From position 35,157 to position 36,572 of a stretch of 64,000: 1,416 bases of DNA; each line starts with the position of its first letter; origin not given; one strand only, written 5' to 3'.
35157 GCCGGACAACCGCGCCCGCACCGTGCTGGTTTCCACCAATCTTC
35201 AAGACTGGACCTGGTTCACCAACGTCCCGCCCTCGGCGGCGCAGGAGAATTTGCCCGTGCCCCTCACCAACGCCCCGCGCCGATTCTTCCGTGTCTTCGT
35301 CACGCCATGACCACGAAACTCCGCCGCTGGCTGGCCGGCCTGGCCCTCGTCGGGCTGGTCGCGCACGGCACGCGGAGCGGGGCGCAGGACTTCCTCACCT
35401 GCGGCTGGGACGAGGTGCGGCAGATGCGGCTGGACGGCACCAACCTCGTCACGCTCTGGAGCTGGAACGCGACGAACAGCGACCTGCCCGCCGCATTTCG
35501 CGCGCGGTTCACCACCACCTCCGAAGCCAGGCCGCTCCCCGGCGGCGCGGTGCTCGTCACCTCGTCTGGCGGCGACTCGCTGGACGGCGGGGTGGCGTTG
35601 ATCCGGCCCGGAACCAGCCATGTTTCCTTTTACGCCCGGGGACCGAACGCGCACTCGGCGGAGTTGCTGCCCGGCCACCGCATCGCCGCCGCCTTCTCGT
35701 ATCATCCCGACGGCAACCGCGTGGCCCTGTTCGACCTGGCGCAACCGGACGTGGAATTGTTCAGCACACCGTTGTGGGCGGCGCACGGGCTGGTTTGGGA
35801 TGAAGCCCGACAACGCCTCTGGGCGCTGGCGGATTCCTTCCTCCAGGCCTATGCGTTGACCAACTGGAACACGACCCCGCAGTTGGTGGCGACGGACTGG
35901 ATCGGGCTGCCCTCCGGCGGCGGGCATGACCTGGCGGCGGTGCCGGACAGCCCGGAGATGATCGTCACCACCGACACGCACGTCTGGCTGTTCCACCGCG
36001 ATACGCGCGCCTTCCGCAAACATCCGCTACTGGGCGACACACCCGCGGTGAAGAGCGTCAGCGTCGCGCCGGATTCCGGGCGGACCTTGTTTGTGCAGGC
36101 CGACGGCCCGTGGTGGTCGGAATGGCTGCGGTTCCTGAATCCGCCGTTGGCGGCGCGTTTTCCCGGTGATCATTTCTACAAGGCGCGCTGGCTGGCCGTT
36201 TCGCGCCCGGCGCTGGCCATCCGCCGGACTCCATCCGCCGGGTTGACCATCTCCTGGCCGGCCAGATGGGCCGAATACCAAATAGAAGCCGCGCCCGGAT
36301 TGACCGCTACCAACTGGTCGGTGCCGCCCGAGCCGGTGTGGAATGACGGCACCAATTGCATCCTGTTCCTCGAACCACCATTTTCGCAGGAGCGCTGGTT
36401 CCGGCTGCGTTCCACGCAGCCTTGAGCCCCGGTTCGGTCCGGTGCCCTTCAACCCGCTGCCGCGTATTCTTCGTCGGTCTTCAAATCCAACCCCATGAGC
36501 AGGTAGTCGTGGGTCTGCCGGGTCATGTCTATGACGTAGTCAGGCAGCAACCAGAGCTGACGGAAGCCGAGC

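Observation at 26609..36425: Tandem giant secreted paralogs (CBM-like + GH123/DUF4091-like + 4 Ig repeats) with a translationally coupled partner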

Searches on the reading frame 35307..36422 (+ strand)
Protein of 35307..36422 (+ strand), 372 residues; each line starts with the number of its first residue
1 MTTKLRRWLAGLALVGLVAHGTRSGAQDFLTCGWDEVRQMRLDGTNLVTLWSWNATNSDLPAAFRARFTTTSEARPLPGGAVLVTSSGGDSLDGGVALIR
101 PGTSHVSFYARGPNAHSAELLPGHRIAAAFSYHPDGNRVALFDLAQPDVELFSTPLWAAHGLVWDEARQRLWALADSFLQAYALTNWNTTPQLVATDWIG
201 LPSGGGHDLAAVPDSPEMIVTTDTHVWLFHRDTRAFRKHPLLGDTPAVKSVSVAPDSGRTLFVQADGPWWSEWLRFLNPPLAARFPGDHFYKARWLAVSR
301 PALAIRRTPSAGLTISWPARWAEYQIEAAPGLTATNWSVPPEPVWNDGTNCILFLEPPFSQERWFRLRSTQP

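Call 7: search_protein_families(library=pfam, proteins=[window:35307-36422:+], max_evalue=0.1)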
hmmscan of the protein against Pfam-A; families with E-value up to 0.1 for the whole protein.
window:35307-36422:+ (372 aa): 1 family
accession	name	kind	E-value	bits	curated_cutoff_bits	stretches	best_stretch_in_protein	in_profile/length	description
PF20138.4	DUF6528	-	4e-17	62.5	23.5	1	48-296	60-310/327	Family of unknown function (DUF6528)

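Call 8: search_protein_families(library=ncbifam, proteins=[window:35307-36422:+], max_evalue=0.1)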
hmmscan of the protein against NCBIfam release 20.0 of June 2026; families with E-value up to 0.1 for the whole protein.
window:35307-36422:+ (372 aa): 0 families

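Call 29: find_homologous_proteins(query=window:35307-36422:+, max_evalue=0.00001)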
Query window:35307-36422:+ (372 aa): 190 proteins with E <= 0.00001 among 8000 candidates; the best 120 are listed.
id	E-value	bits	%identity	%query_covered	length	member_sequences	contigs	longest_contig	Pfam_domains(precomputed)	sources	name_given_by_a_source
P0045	9.7e-250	847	98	100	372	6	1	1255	PF20138.4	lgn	-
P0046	1.6e-130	454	56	100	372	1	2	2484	PF20138.4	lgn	-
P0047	2.0e-130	454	54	100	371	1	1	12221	PF20138.4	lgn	-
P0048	5.1e-130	452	57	93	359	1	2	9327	PF20138.4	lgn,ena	-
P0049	1.8e-129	451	56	93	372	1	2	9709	PF20138.4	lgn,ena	-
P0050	2.6e-125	437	54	98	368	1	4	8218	PF20138.4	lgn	-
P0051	4.6e-124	433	54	92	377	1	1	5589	PF20138.4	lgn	-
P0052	2.0e-121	424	57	85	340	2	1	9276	PF20138.4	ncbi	ncbi:MAG: hypothetical protein RLY20_3323 [Verrucomicrobiota bacterium]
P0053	3.4e-120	420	50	99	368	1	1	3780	PF20138.4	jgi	jgi:hypothetical protein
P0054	2.2e-113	398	49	98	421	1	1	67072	PF20138.4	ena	-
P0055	8.1e-113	396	51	93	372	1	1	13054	PF20138.4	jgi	-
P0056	9.0e-112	392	50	98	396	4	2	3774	PF20138.4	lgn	-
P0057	1.8e-106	375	51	93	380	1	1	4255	PF20138.4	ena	-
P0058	4.3e-100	354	48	94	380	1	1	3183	PF20138.4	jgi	-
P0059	8.8e-97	343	45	99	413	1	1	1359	PF20138.4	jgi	-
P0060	1.8e-95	339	45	97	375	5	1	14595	PF20138.4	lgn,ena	-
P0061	4.8e-95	337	53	80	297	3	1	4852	PF20138.4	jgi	-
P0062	1.9e-94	335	47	92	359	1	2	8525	PF20138.4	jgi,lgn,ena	-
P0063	2.5e-91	325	52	73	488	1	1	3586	PF20138.4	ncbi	-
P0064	1.0e-88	316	46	96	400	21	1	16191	PF20138.4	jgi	jgi:hypothetical protein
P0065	1.7e-82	296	51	72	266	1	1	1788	PF20138.4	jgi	jgi:hypothetical protein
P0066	7.0e-81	290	53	65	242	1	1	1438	PF20138.4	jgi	jgi:hypothetical protein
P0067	1.2e-71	260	45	79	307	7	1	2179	PF20138.4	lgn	-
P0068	1.4e-70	257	46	74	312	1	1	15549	PF20138.4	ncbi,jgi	ncbi:MAG: DUF6528 family protein [Planctomycetota bacterium]|jgi:hypothetical protein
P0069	1.7e-69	253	45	75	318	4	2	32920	PF20138.4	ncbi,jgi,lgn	jgi:hypothetical protein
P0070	8.8e-69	251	45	75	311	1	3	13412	PF20138.4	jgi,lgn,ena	-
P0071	2.9e-68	249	47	72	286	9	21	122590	PF20138.4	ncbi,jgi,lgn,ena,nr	ncbi:hypothetical protein HN588_12530 [Candidatus Bathyarchaeota archaeon]|jgi:hypothetical protein|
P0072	9.0e-68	247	46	72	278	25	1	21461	PF20138.4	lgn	-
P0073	3.9e-67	245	43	78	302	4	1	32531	PF20138.4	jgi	jgi:hypothetical protein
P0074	5.8e-67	245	44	73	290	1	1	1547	PF20138.4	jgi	jgi:hypothetical protein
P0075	9.0e-67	244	44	73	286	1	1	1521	PF20138.4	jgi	jgi:hypothetical protein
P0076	9.5e-67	244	46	72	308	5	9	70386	PF20138.4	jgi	-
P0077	1.6e-66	243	47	73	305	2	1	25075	PF20138.4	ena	-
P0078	2.0e-66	243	44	75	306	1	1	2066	PF20138.4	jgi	jgi:Family of unknown function (DUF6528)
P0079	3.2e-66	242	46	73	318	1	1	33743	PF20138.4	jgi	jgi:hypothetical protein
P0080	4.0e-66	242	42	79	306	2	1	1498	PF20138.4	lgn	-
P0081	1.8e-65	240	44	78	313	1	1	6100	PF20138.4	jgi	-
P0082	4.6e-65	238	48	66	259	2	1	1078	PF20138.4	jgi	jgi:hypothetical protein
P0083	5.0e-65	238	43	73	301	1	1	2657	PF20138.4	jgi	jgi:Family of unknown function (DUF6528)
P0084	6.3e-65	238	48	73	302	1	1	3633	PF20138.4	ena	-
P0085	1.2e-64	237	45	72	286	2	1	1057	PF20138.4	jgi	-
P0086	1.6e-64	237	45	73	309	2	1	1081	PF20138.4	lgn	-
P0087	3.6e-64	235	46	73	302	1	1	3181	PF20138.4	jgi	jgi:hypothetical protein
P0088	5.9e-64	235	45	73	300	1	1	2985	PF20138.4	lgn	-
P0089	8.1e-64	234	43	74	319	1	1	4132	PF20138.4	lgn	-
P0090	9.9e-64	234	44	74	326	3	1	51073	PF20138.4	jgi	-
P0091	1.2e-63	234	43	73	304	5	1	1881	PF20138.4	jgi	-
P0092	1.5e-63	233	45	73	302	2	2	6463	PF20138.4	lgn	-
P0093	2.0e-63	233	43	77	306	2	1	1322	PF20138.4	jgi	jgi:uncharacterized protein DUF6528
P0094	2.1e-63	233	44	74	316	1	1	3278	PF20138.4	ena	-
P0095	3.0e-63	232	43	79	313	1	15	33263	PF20138.4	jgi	jgi:hypothetical protein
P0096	6.5e-63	231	44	80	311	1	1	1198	PF20138.4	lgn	-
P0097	8.6e-63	231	45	73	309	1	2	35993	PF20138.4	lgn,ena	-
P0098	2.1e-62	230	46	73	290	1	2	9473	PF20138.4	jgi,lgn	jgi:hypothetical protein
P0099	6.0e-62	228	43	73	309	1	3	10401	PF20138.4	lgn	-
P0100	8.0e-62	228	45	72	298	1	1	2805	PF20138.4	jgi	jgi:hypothetical protein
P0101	7.1e-61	225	43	77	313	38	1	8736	PF20138.4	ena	-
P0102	2.0e-60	223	41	77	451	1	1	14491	PF20138.4,PF00149.34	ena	-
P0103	4.3e-59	219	45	77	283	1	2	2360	PF13360.14,PF20138.4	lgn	-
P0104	6.3e-59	218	41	73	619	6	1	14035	PF20138.4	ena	-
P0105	1.1e-58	217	46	72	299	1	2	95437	PF20138.4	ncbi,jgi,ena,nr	ncbi:MAG TPA: DUF6528 family protein [Planctomycetota bacterium]|nr:DUF6528 family protein [Planctom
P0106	2.7e-58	216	45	73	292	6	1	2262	PF20138.4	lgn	-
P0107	1.0e-57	214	41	79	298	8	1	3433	PF20138.4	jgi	jgi:hypothetical protein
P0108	2.2e-57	213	40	73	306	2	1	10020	PF20138.4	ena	-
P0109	2.6e-57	213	42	77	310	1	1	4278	PF20138.4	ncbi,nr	ncbi:MAG: DUF6528 family protein [Gemmatimonadota bacterium]|nr:DUF6528 family protein [Gemmatimonad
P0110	3.2e-57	213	42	72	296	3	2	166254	PF20138.4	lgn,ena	-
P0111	4.9e-57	212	43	73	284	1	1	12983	PF20138.4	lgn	-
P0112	5.2e-57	212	46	65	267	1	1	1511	PF20138.4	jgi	-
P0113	5.5e-57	212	43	73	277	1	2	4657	PF20138.4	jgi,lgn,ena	-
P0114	9.5e-57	211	46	66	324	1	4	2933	PF20138.4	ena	-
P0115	2.0e-56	210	41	78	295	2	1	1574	PF20138.4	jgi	-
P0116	2.5e-56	210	42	75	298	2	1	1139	PF20138.4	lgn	-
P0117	3.3e-56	209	44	73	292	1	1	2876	PF20138.4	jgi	jgi:hypothetical protein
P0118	5.6e-56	208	44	78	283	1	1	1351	PF20138.4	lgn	-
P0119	7.8e-56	208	43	78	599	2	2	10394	PF20138.4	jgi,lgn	jgi:hypothetical protein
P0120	8.0e-55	205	40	72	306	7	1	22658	PF20138.4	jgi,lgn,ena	-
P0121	1.7e-53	200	43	75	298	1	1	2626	PF20138.4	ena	-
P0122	2.6e-53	200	41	73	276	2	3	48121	PF20138.4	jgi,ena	-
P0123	3.1e-53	199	42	73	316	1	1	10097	PF20138.4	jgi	jgi:hypothetical protein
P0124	3.4e-53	199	38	77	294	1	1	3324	PF20138.4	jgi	-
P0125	1.5e-52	197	42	74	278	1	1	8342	PF20138.4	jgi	jgi:hypothetical protein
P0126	5.7e-52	195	41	78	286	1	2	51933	PF20138.4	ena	-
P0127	8.8e-50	188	39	72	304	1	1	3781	PF20138.4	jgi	jgi:hypothetical protein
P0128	6.9e-49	185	41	76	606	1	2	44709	PF20138.4,PF04616.21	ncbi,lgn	-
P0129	8.0e-47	178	46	59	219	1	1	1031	PF20138.4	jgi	jgi:hypothetical protein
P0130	6.4e-44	169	42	56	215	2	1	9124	PF20138.4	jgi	-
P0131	2.1e-40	157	44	57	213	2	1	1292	PF20138.4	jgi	-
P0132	7.8e-32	129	35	72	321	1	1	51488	PF20138.4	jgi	-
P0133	8.7e-32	129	35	76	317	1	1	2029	PF20138.4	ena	-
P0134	3.8e-30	123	34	78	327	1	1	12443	PF20138.4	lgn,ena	-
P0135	8.8e-29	119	34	66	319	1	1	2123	PF20138.4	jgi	-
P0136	2.0e-28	118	33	74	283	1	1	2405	PF20138.4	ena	-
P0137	5.5e-28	116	37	73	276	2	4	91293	PF20138.4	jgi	-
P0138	6.7e-28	116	35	73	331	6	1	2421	PF20138.4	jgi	jgi:hypothetical protein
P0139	1.1e-27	115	34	67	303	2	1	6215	PF20138.4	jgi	-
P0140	1.9e-27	115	31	77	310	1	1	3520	PF20138.4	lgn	-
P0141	2.3e-27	114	33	78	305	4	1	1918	PF20138.4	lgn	-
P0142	3.0e-27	114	33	74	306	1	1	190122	PF20138.4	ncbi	-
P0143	2.3e-26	111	37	73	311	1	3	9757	PF20138.4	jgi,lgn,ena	-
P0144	2.4e-26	111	35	66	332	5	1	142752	PF20138.4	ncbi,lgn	-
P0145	4.9e-26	110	35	66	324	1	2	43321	PF20138.4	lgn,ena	-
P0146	5.1e-26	110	31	73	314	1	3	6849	PF20138.4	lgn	-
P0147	6.0e-26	110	33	76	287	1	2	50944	PF20138.4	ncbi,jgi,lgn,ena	-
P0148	6.2e-26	110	32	70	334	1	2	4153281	PF20138.4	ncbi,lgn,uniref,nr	ncbi:DUF6528 family protein [Chitinophaga japonensis]|uniref:PQQ enzyme-like repeat protein n=1 Tax=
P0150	2.7e-24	104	32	79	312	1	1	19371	PF20138.4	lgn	-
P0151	3.0e-24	104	31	72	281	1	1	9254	PF20138.4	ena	-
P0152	7.4e-24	103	33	67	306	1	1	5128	PF20138.4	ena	-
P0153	3.3e-23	101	33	81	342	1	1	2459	PF20138.4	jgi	-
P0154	1.5e-22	98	33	73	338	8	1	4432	PF20138.4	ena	-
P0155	1.6e-22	98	31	79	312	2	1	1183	PF20138.4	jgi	jgi:hypothetical protein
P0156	1.9e-22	98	33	62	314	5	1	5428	PF20138.4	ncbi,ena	-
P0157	4.6e-22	97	31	74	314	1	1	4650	PF20138.4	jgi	jgi:hypothetical protein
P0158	7.8e-22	96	31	77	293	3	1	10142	PF20138.4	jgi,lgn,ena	-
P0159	8.8e-22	96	31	68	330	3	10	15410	PF20138.4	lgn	-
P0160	9.0e-22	96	34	68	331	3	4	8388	PF20138.4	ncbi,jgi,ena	-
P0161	1.3e-21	95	31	65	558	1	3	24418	PF20138.4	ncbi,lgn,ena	-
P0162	2.5e-21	94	30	67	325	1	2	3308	PF20138.4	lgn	-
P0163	5.8e-21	93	29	77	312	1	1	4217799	PF20138.4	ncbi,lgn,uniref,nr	ncbi:DUF6528 family protein [Chitinophaga arvensicola]|uniref:PQQ-like domain-containing protein n=1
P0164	7.1e-21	93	32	69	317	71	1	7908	PF20138.4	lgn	-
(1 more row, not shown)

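Call 39: find_encoding_contigs(protein=P0050, flank=10000, max_places=2)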
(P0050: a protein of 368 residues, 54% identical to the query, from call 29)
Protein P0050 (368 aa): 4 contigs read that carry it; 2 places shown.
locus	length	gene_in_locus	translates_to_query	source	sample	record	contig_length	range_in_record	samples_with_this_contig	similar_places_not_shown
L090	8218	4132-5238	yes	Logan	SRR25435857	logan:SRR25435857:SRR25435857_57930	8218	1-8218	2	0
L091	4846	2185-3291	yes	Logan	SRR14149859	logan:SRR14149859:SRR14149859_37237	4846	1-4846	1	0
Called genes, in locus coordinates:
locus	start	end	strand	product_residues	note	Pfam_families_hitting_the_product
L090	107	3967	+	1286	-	PF22680:Glyco_hydro_123_N_2, PF13320:GH123_cat, PF07679:I-set (weak), PF13895:Ig_2 (faint), PF13927:Ig_3, PF13385:Laminin_G_3 (faint)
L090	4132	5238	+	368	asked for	PF20138:DUF6528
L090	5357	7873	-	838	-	-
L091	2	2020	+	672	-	?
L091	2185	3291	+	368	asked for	PF20138:DUF6528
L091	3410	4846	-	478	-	?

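Call 40: find_encoding_contigs(protein=P0054, flank=10000, max_places=1)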
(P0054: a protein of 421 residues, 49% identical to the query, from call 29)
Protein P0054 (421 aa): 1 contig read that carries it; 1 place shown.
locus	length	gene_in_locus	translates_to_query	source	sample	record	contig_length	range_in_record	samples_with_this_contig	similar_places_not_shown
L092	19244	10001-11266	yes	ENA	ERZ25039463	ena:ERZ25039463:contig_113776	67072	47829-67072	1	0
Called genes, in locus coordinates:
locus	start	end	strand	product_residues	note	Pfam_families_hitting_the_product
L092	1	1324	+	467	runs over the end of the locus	PF06123:CreD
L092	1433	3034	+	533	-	PF04055:Radical_SAM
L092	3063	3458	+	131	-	PF07099:DUF1361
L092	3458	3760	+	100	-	PF07099:DUF1361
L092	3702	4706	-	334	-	PF00702:Hydrolase, PF12710:HAD, PF13419:HAD_2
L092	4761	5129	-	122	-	-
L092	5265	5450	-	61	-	-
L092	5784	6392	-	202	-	PF00730:HhH-GPD, PF00633:HHH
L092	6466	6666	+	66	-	-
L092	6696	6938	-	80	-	-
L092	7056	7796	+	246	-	-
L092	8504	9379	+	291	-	-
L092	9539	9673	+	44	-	-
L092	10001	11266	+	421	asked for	PF20138:DUF6528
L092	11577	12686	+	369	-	PF01229:Glyco_hydro_39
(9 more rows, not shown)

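Call 41: find_encoding_contigs(protein=P0055, flank=10000, max_places=1)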
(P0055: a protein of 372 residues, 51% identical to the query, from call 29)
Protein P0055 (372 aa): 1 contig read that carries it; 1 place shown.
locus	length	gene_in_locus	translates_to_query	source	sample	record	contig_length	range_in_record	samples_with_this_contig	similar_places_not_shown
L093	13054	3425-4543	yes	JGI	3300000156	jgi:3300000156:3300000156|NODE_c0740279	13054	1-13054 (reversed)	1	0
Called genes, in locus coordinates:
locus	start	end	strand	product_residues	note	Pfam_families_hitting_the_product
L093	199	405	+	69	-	-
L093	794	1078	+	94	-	-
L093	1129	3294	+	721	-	PF01451:LMWPc, PF02502:LacAB_rpiB, PF00464:SHMT, PF00155:Aminotran_1_2, PF01212:Beta_elim_lyase (weak)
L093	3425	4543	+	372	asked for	PF20138:DUF6528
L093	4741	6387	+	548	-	PF07498:Rho_N, PF07497:Rho_RNA_bind, PF00006:ATP-synt_ab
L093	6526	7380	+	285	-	-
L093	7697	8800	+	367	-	-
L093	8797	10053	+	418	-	PF05140:ResB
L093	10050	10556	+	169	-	-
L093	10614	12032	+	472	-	-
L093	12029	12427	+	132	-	PF22636:FlK, PF03061:4HBT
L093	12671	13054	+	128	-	?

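Call 43: predict_structure(alignment_id=A2)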
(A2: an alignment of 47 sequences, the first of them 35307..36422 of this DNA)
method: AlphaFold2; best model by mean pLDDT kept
length: 372 residues; sequences in the alignment: 47
mean_pLDDT: 92.5   pTM: 0.81
mean pLDDT of the five models: 92.5, 92.4, 92.0, 91.8, 91.3
residues with pLDDT >= 90: 307; 70-90: 37; 50-70: 25; < 50: 3
segments of 3 or more residues with pLDDT < 50: none
pLDDT, mean of each block of 10 residues (from residue 1): 56 60 77 97 95 97 98 94 97 97 95 98 96 97 98 98 95 98 96 98 97 96 98 98 98 94 96 97 97 87 89 91 89 93 91 92 90 58
secondary structure, 60 per line:
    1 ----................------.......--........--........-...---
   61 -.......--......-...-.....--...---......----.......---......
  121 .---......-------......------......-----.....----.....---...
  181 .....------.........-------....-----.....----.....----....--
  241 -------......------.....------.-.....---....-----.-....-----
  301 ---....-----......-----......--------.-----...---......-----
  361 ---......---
elements in order: H5-20 E27-33 E36-43 E46-53 H62-68 E71-76 E82-86 E95-100 E105-111 E115-121 E125-130 E138-143 E150-155 E161-165 E170-174 E178-185 E192-200 E208-211 E217-221 E226-230 E235-238 E248-253 E260-264 E273-277 E281-284 E292-295 E304-307 E313-318 E324-329 E344-346 E350-355 E364-369

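Call 47: fold_search(model_id=the predicted structure, library=pdb)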
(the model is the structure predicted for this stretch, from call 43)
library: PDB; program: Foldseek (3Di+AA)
matches with E <= 10: 1644; with E <= 0.001: 1017
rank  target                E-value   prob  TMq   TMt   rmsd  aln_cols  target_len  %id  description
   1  1l0q_A                2.6e-09  1.00  0.47  0.45  17.0       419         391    9  Tandem YVTN beta-propeller and PKD domains from an archaeal surface layer protein (released 2002-11-06)
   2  9n74_LQ               3.5e-08  1.00  0.49  0.24  16.8       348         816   14  SSU processome maturation and disassembly, State H (released 2025-10-29)
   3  9n6v_LQ               3.7e-08  1.00  0.46  0.22  17.5       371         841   12  SSU processome maturation and disassembly, State A (released 2025-11-05)
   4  10ft_A                4.9e-08  1.00  0.50  0.35   8.4       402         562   15  Cryo-EM structure of receptor tyrosine kinase ROS1 in complex with NELL2 (released 2026-02-25)
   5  7mq8_LQ               5.1e-08  1.00  0.43  0.21  15.2       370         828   12  Cryo-EM structure of the human SSU processome, state pre-A1 (released 2021-09-22)
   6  7mqa_LQ               9.2e-08  1.00  0.39  0.19  15.0       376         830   12  Cryo-EM structure of the human SSU processome, state post-A1 (released 2021-09-22)
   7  1mg2_A                1.1e-07  1.00  0.42  0.41  15.5       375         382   12  MUTATION OF ALPHA PHE55 OF METHYLAMINE DEHYDROGENASE ALTERS THE REORGANIZATION ENERGY AND ELECTRONIC COUPLING FOR ITS  (released 2002-12-11)
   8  8okv_D                1.2e-07  1.00  0.44  0.50  12.3       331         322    9  lipoprotein BT2095 from Bacteroides thetaiotamicron bound to cyanocobalamin CnCbl (released 2023-09-20)
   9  5gje_A                1.5e-07  1.00  0.52  0.33   4.7       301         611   13  Three-dimensional reconstruction of human LRP6 ectodomain complexed with Dkk1 (released 2017-01-18)
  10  4dg6_A                1.5e-07  1.00  0.52  0.33   4.7       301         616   13  Crystal structure of domains 1 and 2 of LRP6 (released 2012-06-13)
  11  8era_C                1.6e-07  1.00  0.45  0.53   6.9       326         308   10  RMC-5552 in complex with mTORC1 and FKBP12 (released 2022-12-28)
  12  9pwq_A                1.8e-07  1.00  0.49  0.15   8.4       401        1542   15  Cryo-EM structure of receptor tyrosine kinase ROS1 extracellular domain in complex with NELL2 (released 2026-02-25)
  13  6zqd_UL               2.5e-07  1.00  0.47  0.24  14.3       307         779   14  Cryo-EM structure of the 90S pre-ribosome from Saccharomyces cerevisiae, state Post-A1 (released 2020-09-23)
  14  10gh_A                2.5e-07  1.00  0.52  0.22   8.0       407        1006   14  Cryo-EM structure of Receptor Tyrosine Kinase ROS1 in complex with Fab-RX5 (released 2026-02-25)
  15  6lqr_B2               2.8e-07  1.00  0.46  0.22  17.2       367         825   14  Cryo-EM structure of 90S small subunit preribosomes in transition states (State C) (released 2020-09-16)
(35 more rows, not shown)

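Call 76: search_solved_structures(query=A2, max_evalue=10, show_alignments=2)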
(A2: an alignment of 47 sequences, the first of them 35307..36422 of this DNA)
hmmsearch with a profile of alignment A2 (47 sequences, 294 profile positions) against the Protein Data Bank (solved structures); distinct sequences matched with E-value up to 10: 5.
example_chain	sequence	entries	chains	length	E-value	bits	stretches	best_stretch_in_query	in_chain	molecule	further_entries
6a6a_A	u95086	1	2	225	0.16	14.4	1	167-273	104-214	D-alanyl-D-alanine carboxypeptidase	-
5zhf_A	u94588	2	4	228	0.17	14.3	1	167-273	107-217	D-alanyl-D-alanine carboxypeptidase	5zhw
5hnm_A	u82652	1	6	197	0.36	13.2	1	167-265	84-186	D-alanyl-D-alanine carboxypeptidase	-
6g7w_A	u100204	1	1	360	0.72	12.3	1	127-168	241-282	NHL repeat-containing protein 2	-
6gc1_A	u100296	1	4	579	1.4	11.3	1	127-168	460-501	NHL repeat-containing protein 2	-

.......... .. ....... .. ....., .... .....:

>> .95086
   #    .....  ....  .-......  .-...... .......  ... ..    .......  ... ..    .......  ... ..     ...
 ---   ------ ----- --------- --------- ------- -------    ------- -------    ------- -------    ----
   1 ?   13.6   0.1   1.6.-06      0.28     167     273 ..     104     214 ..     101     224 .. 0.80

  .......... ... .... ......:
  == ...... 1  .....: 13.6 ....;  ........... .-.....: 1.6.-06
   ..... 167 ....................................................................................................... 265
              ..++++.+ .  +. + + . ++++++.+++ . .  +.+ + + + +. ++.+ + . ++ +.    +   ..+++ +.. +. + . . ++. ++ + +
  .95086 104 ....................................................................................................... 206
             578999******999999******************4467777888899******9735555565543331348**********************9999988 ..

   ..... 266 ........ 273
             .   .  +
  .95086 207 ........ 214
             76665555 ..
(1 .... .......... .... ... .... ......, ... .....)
